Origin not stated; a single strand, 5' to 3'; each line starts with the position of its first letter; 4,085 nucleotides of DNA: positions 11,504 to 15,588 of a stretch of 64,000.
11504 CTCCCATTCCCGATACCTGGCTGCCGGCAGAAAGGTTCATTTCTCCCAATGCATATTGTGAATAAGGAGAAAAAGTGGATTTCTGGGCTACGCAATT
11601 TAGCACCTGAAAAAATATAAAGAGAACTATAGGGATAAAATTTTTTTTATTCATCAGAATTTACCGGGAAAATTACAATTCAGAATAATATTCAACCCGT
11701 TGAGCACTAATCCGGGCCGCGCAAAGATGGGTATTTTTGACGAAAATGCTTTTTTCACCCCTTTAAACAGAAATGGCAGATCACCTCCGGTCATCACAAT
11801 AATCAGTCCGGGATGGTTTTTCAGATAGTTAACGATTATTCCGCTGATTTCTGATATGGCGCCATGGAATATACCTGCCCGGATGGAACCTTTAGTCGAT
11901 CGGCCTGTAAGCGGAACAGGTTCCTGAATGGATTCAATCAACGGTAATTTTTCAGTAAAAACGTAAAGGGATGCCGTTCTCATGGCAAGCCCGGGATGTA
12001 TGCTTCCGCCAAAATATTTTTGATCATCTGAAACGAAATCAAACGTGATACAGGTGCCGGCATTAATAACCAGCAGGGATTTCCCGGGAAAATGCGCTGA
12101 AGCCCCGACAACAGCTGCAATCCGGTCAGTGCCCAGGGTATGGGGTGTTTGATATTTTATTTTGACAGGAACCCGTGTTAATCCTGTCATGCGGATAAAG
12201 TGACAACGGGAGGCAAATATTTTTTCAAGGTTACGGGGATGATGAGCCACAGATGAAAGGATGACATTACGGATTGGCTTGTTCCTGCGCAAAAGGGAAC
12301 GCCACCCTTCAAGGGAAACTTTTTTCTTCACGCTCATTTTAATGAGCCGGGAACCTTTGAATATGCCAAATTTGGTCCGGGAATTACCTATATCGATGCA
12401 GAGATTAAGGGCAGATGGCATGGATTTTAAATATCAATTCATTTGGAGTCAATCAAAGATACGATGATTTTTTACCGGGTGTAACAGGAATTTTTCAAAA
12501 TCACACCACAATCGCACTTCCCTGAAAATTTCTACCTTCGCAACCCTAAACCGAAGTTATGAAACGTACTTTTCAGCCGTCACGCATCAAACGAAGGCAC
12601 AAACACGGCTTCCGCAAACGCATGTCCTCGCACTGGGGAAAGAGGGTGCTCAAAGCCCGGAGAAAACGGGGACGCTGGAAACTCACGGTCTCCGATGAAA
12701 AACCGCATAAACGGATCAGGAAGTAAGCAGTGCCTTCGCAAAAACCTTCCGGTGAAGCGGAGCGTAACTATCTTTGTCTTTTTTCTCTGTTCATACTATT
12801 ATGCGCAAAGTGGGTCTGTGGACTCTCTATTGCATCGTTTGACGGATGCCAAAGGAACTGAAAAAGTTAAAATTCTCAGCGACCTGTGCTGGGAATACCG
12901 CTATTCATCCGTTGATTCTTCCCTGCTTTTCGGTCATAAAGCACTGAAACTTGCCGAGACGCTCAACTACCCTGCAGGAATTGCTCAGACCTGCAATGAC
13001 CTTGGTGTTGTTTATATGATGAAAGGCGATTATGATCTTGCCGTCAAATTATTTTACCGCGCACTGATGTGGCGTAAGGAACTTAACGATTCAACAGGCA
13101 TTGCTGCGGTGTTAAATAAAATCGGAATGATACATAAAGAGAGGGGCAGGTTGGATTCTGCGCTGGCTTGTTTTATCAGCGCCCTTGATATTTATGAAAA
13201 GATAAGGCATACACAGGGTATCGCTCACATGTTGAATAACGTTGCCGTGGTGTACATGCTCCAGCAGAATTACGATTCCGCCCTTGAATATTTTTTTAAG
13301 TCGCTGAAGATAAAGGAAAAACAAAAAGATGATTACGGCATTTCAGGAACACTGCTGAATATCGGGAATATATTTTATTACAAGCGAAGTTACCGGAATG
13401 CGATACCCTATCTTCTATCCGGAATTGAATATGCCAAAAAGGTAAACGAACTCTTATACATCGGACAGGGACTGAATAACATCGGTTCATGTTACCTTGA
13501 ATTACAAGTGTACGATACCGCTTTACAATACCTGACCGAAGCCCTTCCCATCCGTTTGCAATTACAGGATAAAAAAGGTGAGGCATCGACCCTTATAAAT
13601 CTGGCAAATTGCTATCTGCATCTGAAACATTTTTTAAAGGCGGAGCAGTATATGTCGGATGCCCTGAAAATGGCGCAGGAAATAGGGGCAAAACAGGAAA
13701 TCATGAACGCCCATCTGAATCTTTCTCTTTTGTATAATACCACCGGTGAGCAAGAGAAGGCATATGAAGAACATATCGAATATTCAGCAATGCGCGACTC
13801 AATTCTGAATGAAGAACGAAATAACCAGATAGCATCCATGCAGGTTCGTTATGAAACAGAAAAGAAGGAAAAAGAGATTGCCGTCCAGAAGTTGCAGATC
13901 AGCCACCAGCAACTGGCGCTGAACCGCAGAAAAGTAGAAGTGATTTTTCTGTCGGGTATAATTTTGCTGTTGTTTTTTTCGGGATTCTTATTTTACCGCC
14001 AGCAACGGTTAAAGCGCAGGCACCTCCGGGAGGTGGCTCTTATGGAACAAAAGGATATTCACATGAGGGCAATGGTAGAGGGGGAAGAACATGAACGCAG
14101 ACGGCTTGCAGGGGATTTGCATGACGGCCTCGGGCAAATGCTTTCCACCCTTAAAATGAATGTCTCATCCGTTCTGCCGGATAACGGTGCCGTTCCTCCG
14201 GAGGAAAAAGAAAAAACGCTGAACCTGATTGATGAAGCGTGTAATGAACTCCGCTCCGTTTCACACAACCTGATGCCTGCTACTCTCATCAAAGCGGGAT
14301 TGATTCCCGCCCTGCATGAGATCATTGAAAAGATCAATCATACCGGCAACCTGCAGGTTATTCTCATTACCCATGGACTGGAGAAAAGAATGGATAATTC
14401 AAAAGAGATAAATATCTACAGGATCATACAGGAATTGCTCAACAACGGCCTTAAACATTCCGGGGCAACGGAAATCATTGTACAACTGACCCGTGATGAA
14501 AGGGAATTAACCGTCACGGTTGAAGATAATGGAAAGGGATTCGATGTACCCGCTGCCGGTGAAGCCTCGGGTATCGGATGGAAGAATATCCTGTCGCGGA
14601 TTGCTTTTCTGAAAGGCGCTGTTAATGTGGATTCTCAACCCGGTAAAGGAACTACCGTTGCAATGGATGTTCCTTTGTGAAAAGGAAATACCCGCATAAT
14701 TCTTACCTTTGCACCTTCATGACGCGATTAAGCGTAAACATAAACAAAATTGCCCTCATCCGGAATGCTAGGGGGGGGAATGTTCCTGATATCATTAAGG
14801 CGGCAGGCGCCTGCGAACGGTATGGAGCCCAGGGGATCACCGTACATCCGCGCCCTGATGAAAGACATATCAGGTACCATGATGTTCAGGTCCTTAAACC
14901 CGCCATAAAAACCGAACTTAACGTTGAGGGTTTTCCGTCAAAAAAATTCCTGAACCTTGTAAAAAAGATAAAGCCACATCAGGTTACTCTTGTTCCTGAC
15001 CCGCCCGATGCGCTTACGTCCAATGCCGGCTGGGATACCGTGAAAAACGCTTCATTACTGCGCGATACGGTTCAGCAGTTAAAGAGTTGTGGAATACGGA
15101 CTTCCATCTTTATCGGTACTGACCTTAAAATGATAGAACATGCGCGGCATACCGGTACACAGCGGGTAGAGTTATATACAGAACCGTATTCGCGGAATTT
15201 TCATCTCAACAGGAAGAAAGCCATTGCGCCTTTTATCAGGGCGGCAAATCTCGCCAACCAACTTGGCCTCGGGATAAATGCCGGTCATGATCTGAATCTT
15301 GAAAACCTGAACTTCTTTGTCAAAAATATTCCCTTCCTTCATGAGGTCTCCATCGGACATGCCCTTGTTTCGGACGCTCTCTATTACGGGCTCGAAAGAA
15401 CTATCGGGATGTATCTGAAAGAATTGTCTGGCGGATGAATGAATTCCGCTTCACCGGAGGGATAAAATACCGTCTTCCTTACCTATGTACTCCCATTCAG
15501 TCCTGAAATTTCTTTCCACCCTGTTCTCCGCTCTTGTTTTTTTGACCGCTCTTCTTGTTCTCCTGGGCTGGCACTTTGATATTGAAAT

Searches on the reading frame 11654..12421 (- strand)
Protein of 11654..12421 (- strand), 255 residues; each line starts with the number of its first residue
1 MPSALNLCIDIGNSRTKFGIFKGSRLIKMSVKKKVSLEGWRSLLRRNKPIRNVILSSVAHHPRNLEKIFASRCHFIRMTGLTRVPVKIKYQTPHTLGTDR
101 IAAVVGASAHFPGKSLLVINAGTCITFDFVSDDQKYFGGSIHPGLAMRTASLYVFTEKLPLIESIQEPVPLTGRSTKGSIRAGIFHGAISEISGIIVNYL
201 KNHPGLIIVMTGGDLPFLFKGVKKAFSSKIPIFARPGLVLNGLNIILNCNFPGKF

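Call 40: search_protein_families(library=pfam, proteins=[window:11654-12421:-], max_evalue=0.0001)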
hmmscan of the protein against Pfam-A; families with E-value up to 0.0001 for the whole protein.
window:11654-12421:- (255 aa): 1 family
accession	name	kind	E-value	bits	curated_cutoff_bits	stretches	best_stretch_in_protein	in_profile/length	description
PF03309.20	Pan_kinase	-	1.3e-43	149.7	24.7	1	7-196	2-203/205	Type III pantothenate kinase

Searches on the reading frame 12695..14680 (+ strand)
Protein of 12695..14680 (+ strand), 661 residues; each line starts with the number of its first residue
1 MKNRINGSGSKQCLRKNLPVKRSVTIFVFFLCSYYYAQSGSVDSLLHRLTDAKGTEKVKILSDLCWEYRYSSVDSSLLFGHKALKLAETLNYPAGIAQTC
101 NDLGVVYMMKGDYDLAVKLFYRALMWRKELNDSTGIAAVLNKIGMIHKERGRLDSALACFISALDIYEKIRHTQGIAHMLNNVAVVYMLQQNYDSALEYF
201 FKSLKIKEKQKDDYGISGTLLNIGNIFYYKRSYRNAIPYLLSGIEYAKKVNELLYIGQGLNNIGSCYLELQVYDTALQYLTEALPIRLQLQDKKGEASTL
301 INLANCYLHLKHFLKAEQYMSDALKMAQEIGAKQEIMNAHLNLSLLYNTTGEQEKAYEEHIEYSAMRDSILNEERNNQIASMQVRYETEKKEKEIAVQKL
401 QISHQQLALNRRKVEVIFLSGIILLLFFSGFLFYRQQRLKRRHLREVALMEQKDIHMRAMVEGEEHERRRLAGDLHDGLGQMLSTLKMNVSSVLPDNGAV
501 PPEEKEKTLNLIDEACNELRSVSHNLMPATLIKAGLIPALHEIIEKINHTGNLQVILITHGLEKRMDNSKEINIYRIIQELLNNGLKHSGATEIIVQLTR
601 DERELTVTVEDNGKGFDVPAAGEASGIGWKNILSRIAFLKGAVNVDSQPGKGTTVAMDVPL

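Call 40: search_protein_families(library=pfam, proteins=[window:12695-14680:+], max_evalue=0.0001)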
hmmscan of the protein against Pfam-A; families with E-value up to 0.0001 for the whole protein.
window:12695-14680:+ (661 aa): 13 families
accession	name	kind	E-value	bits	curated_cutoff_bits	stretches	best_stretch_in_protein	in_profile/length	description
PF13424.12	TPR_12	-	2.6e-36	124.1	30.1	4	100-169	6-77/77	Tetratricopeptide repeat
PF00515.34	TPR_1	-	4.3e-26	90.1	27.8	1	180-208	4-32/34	Tetratricopeptide repeat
PF13374.12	TPR_10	-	3.4e-20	71.8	27.5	0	137-170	2-35/42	Tetratricopeptide repeat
PF07719.23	TPR_2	-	1.7e-19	68.7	27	0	298-327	2-31/34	Tetratricopeptide repeat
PF13181.12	TPR_8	-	4.4e-18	64.3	25.7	0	97-128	1-32/34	Tetratricopeptide repeat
PF13176.12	TPR_7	-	7.7e-14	51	27.9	0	260-293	2-35/36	Tetratricopeptide repeat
PF02518.31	HATPase_c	-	2e-12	48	26.4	1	571-661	3-109/111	Histidine kinase-, DNA gyrase B-, and HSP90-like ATPase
PF07730.19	HisKA_3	-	3.7e-10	40.7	24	1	467-530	1-67/68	Histidine kinase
PF24885.1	TPR_NPHP3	-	9.6e-10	38.7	100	1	94-212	96-218/239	Nephrocystin-3 TPR domain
PF13432.12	TPR_16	-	1.5e-09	38.5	32.7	0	144-200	4-54/65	Tetratricopeptide repeat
PF17139.9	DUF5112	-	3.8e-09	36.8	29.4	1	61-123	4-64/266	Domain of unknown function (DUF5112)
PF17874.7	TPR_MalT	-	1.4e-05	24.9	45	1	82-358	26-301/336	MalT-like TPR region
PF14559.12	TPR_19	-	2.2e-05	25.1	25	0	273-328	7-56/68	Tetratricopeptide repeat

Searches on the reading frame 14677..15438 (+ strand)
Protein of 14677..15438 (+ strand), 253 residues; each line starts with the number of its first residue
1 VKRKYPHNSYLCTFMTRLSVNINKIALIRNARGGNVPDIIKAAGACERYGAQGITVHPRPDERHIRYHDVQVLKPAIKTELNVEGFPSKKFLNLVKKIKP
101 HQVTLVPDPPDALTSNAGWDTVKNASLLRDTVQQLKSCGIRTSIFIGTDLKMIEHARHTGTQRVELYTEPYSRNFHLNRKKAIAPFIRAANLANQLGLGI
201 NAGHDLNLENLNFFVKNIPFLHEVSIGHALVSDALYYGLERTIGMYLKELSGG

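Call 41: search_protein_families(library=pfam, proteins=[window:14677-15438:+], max_evalue=0.0001)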
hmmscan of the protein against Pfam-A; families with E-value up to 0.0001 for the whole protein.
window:14677-15438:+ (253 aa): 1 family
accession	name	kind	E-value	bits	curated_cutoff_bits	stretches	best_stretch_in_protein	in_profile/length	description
PF03740.19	PdxJ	-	1.4e-88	296.4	24.5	1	17-248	1-232/234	Pyridoxal phosphate biosynthesis protein PdxJ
